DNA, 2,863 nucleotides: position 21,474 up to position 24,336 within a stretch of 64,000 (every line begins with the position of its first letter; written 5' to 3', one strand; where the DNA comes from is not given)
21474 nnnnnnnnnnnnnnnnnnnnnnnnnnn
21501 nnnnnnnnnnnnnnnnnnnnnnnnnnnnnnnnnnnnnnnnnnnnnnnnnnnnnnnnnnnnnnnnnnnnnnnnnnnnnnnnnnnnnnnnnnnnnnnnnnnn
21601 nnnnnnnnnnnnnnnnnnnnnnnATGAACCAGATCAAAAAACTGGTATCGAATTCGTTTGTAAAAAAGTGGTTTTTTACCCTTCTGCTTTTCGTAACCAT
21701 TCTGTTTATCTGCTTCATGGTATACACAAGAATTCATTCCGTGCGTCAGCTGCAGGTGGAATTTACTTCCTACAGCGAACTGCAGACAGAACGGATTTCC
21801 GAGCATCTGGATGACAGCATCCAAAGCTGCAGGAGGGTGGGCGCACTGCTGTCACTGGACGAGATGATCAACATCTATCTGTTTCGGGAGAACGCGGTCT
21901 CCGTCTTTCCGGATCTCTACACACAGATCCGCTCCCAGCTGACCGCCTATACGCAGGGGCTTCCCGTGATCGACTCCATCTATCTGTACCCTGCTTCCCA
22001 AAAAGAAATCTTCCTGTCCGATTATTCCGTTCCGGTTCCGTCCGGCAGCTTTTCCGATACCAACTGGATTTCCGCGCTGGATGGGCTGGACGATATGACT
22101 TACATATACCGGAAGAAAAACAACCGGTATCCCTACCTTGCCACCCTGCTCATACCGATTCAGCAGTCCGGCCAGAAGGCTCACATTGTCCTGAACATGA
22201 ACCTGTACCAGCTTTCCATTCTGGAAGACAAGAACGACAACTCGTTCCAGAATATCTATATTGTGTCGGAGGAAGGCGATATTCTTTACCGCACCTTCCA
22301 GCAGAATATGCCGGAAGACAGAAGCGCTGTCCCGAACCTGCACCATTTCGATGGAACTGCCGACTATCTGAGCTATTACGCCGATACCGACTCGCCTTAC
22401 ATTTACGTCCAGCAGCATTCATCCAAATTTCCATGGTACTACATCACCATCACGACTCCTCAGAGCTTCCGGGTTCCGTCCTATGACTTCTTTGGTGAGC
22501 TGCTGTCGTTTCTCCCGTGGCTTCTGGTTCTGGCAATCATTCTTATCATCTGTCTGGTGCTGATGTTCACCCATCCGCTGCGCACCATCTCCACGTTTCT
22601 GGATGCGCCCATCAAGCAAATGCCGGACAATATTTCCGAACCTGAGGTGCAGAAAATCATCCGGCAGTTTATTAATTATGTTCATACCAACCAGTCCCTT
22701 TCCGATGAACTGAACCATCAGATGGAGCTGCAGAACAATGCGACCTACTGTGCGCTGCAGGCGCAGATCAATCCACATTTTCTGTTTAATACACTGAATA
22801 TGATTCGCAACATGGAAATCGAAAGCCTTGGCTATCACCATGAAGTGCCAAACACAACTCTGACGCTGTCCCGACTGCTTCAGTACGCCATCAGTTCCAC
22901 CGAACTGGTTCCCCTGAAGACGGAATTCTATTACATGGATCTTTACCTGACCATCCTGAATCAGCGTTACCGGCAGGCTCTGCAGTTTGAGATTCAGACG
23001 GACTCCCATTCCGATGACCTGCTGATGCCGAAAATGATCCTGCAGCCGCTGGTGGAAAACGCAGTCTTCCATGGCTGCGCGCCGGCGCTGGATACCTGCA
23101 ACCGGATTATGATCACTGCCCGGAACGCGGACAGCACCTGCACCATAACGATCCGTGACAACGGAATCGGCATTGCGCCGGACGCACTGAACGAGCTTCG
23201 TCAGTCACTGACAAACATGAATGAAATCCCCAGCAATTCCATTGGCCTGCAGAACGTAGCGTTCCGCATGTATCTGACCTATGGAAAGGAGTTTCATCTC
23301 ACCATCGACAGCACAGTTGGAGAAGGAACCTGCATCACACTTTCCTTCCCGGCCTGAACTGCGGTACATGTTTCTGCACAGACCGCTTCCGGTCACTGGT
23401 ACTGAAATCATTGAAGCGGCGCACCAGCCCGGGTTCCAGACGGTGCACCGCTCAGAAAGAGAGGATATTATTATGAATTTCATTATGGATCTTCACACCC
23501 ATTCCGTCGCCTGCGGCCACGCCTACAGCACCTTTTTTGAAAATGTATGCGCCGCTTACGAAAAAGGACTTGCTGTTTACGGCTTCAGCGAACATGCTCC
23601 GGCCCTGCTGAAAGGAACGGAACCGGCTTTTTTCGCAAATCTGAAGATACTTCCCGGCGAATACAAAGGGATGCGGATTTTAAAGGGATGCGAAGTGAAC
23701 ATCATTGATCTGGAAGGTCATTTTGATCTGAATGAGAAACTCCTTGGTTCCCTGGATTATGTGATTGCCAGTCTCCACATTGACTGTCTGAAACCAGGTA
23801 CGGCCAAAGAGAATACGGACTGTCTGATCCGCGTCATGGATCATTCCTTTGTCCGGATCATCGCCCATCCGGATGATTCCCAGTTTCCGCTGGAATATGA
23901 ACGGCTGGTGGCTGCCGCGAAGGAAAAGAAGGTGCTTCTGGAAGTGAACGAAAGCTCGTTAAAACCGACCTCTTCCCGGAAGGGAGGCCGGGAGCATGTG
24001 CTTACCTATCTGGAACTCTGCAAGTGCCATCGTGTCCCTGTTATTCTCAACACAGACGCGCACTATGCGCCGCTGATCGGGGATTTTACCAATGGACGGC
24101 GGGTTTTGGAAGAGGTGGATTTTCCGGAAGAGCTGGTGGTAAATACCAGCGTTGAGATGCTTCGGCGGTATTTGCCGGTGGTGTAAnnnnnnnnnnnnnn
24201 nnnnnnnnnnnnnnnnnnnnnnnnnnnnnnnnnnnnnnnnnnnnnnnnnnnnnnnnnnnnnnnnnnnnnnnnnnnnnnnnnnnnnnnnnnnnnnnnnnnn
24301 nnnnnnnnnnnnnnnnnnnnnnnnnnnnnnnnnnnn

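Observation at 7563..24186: Two-component-regulated sugar ABC locus with an unexplained catabolic tail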

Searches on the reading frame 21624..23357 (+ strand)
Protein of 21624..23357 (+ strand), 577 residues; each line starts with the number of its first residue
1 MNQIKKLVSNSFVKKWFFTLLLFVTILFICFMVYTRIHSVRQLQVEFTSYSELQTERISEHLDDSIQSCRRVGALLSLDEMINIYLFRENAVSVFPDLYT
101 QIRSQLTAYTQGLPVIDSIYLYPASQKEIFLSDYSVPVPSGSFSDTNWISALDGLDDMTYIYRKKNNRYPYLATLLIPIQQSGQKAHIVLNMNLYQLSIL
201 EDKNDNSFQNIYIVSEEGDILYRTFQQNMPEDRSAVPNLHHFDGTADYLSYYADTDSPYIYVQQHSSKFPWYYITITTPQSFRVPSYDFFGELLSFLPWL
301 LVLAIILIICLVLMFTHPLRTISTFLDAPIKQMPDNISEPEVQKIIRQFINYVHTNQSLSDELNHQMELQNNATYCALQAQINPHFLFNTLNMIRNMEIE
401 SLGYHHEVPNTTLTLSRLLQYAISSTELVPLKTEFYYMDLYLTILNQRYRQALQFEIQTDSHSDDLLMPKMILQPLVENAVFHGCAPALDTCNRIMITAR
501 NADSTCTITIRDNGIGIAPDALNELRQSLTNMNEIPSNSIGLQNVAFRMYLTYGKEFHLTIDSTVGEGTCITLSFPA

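Call 4: search_protein_families(library=pfam, proteins=[window:21624-23357:+], max_evalue=0.01)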
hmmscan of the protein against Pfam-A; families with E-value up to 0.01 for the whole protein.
window:21624-23357:+ (577 aa): 3 families
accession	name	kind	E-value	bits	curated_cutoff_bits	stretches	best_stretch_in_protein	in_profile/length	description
PF06580.19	His_kinase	-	1.9e-17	63.7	25.2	1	376-452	4-80/81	Histidine kinase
PF02518.31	HATPase_c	-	4.2e-10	40.5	26.4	1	470-576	7-108/111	Histidine kinase-, DNA gyrase B-, and HSP90-like ATPase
PF02743.24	dCache_1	-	3.4e-05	23.9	45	1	50-234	10-189/240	Cache domain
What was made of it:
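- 21624..23357 (+): Sensor histidine kinase (YesM-like), with a weak, below-cutoff extracellular Cache-domain match. Pfam His_kinase PF06580 1.9e-17 and HATPase_c above cutoff; dCache_1 3.4e-5 but only 23.9 bits against a cutoff of 45 (call 4).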

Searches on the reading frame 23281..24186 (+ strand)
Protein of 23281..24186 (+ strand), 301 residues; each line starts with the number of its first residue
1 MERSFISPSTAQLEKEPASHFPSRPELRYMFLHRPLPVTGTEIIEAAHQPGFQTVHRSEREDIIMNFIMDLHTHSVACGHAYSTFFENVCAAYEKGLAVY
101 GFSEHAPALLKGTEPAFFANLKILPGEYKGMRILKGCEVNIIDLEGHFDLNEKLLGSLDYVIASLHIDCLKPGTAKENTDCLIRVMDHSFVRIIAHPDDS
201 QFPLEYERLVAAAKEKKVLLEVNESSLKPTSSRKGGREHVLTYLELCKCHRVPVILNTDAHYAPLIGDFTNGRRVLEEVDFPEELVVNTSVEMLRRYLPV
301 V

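Call 5: search_protein_families(library=ncbifam, proteins=[window:23281-24186:+], max_evalue=0.01)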
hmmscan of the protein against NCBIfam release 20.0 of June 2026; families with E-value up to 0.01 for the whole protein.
window:23281-24186:+ (301 aa): 7 families
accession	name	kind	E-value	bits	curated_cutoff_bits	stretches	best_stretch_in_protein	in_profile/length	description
NF006702.0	PRK09248.1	domain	1.3e-75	254.1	264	1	65-298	1-232/246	PHP domain-containing protein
NF006251.0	PRK08392.1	equivalog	6.8e-15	55.1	212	1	68-278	1-202/216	hypothetical protein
NF006375.0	PRK08609.1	equivalog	5.2e-14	51.7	426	1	70-298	338-567/571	DNA polymerase/3'-5' exonuclease PolX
NF005596.0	PRK07328.1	subfamily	7.9e-11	41.8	202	1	67-108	2-43/269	histidinol-phosphatase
TIGR01856.1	hisJ_fam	subfamily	7.4e-10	38.9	90.2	1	69-166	1-111/252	histidinol-phosphatase HisJ family protein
NF005928.0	PRK07945.1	equivalog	2.6e-08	33.6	250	1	60-196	91-229/337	PHP domain-containing protein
NF005996.1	PRK08123.1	equivalog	0.00012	21.5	133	0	70-108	2-41/262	histidinol-phosphatase HisJ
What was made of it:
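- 23473..24186 (+): YcdX-like PHP-domain phosphoesterase (the ORF opens at 23281; the family match starts at M65). It is adjacent, but membership of the system is not supported. NCBIfam PRK09248 1.3e-75, residues 65-298 (call 5).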

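Call 7: search_protein_families(library=pfam, proteins=[window:23281-24186:+], max_evalue=0.001)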
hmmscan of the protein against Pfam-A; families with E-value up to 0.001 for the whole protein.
window:23281-24186:+ (301 aa): 1 family
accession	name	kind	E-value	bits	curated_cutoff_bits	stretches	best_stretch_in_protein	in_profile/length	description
PF02811.25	PHP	-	3.8e-07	31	26.4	1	70-173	1-101/164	PHP domain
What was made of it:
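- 23473..24186 (+): Pfam PHP (call 7).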
